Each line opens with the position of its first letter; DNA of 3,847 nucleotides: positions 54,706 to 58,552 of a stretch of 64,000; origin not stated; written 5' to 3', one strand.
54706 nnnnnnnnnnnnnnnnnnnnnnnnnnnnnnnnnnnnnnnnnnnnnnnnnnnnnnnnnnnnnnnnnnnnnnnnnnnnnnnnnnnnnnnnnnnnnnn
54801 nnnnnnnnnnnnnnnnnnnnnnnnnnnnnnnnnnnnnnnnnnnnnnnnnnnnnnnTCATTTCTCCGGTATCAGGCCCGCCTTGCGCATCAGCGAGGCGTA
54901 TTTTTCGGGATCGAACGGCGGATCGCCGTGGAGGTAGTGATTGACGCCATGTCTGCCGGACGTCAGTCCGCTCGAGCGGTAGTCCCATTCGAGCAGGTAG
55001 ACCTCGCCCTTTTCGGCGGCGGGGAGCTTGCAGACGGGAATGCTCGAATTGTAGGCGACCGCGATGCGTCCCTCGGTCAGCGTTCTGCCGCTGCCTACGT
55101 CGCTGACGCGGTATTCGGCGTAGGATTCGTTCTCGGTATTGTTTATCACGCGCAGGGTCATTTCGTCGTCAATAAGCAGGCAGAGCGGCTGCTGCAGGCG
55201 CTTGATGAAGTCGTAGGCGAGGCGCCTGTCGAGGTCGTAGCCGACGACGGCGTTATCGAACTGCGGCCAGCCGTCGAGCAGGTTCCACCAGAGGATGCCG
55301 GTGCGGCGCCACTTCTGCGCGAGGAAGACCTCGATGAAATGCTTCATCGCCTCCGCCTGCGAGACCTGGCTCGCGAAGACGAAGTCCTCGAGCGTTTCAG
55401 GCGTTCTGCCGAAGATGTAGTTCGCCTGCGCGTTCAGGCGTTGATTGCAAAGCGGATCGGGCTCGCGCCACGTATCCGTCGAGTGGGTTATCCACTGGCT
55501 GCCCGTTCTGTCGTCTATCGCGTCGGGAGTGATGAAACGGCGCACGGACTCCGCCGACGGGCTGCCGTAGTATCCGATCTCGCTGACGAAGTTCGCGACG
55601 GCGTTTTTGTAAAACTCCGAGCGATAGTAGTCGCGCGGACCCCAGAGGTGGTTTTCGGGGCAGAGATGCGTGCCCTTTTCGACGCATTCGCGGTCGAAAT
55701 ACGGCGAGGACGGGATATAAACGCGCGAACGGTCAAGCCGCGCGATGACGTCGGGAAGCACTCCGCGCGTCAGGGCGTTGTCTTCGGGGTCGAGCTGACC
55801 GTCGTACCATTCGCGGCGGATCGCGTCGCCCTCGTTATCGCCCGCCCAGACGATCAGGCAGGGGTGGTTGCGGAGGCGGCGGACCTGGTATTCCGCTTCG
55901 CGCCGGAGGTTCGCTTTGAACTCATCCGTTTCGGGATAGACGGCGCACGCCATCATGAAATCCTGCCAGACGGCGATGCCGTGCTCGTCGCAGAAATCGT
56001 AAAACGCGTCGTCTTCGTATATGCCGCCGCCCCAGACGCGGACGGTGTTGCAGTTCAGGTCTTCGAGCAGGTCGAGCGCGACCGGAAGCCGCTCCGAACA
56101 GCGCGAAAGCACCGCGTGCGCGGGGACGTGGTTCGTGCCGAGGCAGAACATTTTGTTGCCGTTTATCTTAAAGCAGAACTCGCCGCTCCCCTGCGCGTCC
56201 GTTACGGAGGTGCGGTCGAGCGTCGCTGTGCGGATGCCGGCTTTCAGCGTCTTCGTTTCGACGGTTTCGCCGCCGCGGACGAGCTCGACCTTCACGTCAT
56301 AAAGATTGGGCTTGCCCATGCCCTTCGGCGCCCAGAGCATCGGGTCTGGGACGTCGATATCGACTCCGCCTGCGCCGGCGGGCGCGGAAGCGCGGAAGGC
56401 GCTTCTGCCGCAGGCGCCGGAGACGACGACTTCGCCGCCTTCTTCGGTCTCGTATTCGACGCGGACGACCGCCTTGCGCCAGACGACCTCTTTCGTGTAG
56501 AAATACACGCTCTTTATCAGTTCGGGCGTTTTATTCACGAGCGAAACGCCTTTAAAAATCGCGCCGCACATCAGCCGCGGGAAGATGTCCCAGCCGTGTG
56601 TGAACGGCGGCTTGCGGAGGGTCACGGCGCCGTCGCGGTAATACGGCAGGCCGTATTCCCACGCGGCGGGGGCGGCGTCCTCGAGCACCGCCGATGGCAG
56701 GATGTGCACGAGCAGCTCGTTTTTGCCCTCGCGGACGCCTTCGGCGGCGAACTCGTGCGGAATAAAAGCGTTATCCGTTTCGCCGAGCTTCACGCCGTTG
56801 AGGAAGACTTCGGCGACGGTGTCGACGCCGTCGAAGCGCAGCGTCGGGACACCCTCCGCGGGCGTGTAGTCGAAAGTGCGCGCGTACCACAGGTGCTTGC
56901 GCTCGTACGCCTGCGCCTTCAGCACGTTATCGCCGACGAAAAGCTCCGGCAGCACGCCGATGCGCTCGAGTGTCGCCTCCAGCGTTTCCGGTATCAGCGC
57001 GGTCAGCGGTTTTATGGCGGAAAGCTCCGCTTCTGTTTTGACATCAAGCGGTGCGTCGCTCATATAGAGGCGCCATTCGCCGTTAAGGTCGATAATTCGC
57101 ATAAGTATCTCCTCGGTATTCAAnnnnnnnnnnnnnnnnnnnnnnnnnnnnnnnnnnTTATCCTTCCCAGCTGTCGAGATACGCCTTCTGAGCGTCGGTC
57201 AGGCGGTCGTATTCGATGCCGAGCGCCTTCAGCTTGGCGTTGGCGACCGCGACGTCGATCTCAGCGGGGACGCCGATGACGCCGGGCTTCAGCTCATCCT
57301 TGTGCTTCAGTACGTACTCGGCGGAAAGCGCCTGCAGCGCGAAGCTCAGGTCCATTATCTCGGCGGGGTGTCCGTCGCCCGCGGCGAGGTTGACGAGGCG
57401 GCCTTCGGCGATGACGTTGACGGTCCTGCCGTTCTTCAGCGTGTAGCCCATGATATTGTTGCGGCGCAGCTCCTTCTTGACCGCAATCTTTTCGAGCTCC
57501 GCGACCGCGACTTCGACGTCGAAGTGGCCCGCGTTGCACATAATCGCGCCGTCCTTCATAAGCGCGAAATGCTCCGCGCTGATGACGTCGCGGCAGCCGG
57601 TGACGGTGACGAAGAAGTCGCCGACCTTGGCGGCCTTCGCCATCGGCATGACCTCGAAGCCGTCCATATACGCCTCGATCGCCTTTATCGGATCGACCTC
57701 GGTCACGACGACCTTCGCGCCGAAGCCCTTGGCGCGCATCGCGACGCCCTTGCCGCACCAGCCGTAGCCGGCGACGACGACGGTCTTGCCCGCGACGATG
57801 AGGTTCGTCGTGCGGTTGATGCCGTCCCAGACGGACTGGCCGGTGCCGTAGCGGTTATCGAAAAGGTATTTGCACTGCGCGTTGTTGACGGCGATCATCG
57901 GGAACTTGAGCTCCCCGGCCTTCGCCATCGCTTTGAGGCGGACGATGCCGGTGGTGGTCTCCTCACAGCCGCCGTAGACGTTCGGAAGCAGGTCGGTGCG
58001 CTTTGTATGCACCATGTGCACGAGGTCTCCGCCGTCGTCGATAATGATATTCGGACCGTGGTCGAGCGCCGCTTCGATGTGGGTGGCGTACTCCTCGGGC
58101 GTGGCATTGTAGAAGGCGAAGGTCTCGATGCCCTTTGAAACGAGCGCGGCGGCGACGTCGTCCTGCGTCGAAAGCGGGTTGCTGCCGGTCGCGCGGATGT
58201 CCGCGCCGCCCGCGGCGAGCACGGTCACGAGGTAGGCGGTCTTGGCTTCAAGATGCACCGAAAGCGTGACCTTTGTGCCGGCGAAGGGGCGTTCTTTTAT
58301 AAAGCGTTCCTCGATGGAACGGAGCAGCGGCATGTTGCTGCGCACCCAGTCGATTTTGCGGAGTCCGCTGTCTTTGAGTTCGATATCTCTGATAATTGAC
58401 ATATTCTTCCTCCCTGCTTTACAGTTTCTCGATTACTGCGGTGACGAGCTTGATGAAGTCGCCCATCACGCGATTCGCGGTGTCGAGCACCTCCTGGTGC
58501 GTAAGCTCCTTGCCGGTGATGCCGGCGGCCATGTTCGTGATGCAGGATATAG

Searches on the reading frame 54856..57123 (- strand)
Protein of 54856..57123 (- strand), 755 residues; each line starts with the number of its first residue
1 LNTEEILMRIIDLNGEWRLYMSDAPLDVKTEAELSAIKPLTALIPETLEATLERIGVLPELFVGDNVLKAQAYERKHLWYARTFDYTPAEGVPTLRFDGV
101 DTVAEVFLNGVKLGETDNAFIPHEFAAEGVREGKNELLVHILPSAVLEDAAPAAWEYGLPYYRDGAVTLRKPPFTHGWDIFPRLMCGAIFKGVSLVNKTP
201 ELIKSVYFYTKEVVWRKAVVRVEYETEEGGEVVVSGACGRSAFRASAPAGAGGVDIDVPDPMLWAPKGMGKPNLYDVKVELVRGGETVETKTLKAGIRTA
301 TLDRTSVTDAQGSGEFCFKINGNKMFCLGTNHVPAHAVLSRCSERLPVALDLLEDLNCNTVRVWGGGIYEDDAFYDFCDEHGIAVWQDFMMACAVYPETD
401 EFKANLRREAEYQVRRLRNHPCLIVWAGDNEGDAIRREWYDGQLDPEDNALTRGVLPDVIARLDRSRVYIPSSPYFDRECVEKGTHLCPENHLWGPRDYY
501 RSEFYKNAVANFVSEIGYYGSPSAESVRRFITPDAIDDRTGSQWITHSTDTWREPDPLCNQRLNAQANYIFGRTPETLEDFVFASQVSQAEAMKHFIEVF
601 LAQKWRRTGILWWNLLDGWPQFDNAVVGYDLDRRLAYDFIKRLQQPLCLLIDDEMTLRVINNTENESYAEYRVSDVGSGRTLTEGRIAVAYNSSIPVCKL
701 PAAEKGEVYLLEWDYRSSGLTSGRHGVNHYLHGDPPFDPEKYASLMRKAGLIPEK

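Call 58: search_protein_families(library=pfam, proteins=[window:54856-57123:-], max_evalue=0.001)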
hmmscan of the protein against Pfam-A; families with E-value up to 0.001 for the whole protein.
window:54856-57123:- (755 aa): 4 families
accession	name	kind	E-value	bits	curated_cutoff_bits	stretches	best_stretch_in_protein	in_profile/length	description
PF22666.2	Glyco_hydro_2_N2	-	2.3e-24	86.8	27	1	40-188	12-164/167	Glycosyl hydrolase 2 galactose-binding domain-like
PF02837.24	Glyco_hydro_2_N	-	6.4e-10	39.7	28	1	12-151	3-146/169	Glycosyl hydrolases family 2, sugar binding domain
PF00703.27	Glyco_hydro_2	-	3.2e-09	38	23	1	222-298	38-109/109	Glycosyl hydrolases family 2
PF02836.23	Glyco_hydro_2_C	-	7.2e-05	22.5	21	1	318-433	8-137/302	Glycosyl hydrolases family 2, TIM barrel domain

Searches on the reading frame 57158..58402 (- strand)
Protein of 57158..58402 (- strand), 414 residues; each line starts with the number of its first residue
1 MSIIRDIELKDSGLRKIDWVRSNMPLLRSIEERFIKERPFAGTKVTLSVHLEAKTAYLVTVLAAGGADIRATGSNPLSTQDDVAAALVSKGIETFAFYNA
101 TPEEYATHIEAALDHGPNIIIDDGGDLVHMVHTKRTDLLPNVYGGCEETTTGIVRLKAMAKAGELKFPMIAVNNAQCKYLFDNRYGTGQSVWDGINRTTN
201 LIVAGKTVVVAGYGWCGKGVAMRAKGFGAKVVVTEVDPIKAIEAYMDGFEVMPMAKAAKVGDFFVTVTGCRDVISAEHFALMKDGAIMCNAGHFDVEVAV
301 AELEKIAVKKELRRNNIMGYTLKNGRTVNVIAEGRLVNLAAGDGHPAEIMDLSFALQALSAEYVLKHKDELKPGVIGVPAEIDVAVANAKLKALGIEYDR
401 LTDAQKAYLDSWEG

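Call 73: search_protein_families(library=pfam, proteins=[window:57158-58402:-], max_evalue=0.00001)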
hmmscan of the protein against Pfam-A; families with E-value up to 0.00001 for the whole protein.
window:57158-58402:- (414 aa): 4 families
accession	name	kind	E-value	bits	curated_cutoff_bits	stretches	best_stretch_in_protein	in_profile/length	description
PF00670.27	AdoHcyase_NAD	-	5.8e-55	186.3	27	1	183-342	1-160/162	S-adenosyl-L-homocysteine hydrolase, NAD binding domain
PF05221.23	AdoHcyase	-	5.3e-53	180.5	25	2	4-133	4-138/299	S-adenosyl-L-homocysteine hydrolase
PF02826.25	2-Hacid_dh_C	-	6.6e-12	45.6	25.1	1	192-293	23-128/178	D-isomer specific 2-hydroxyacid dehydrogenase, NAD binding domain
PF07991.19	KARI_N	-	9.4e-06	25.7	20.6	0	203-298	2-101/165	Acetohydroxy acid isomeroreductase, NADPH-binding domain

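Call 74: find_homologous_proteins(query=window:57158-58402:-, max_evalue=1e-100)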
Query window:57158-58402:- (414 aa): 8000 proteins with E <= 1e-100 among 8000 candidates; the best 120 are listed.
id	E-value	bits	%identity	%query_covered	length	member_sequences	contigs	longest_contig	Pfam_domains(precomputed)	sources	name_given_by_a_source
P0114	3.3e-273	923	100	100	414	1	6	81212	PF00670.28,PF02826.26,PF05221.24,PF07991.19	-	-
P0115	2.2e-272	921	99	100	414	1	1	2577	PF00670.28,PF02826.26,PF05221.24,PF07991.19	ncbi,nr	ncbi:MAG: adenosylhomocysteinase [Clostridia bacterium]|nr:adenosylhomocysteinase [Clostridia bacter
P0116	1.8e-271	918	99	100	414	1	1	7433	PF00670.28,PF02826.26,PF05221.24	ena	-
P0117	3.0e-267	904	98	100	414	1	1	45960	PF00670.28,PF02826.26,PF05221.24,PF07991.19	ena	-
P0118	1.5e-266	901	97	100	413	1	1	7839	PF00670.28,PF02826.26,PF05221.24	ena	-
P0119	2.1e-265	898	98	100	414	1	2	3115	PF00670.28,PF02826.26,PF05221.24,PF07991.19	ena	-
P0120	2.8e-265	897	97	100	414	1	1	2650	PF00670.28,PF02826.26,PF05221.24,PF07991.19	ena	-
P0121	2.9e-265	897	98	100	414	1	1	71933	PF00670.28,PF02826.26,PF05221.24,PF07991.19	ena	-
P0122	4.8e-261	883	95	100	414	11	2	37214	PF00670.28,PF02826.26,PF05221.24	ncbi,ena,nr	ncbi:MAG: adenosylhomocysteinase [Clostridia bacterium]|nr:adenosylhomocysteinase [Clostridia bacter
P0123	3.8e-260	880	95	100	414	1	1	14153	PF00670.28,PF02826.26,PF05221.24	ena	-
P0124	7.9e-260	879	95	100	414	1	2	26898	PF00670.28,PF02826.26,PF05221.24,PF07991.19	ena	-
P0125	5.8e-257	870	94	100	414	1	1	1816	PF00670.28,PF02826.26,PF05221.24,PF07991.19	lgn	-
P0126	5.9e-249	844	91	100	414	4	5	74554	PF00670.28,PF02826.26,PF05221.24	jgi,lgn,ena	-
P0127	9.7e-247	836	91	100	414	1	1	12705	PF00670.28,PF02826.26,PF05221.24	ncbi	-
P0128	1.0e-246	836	91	100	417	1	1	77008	PF00670.28,PF02826.26,PF05221.24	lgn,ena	-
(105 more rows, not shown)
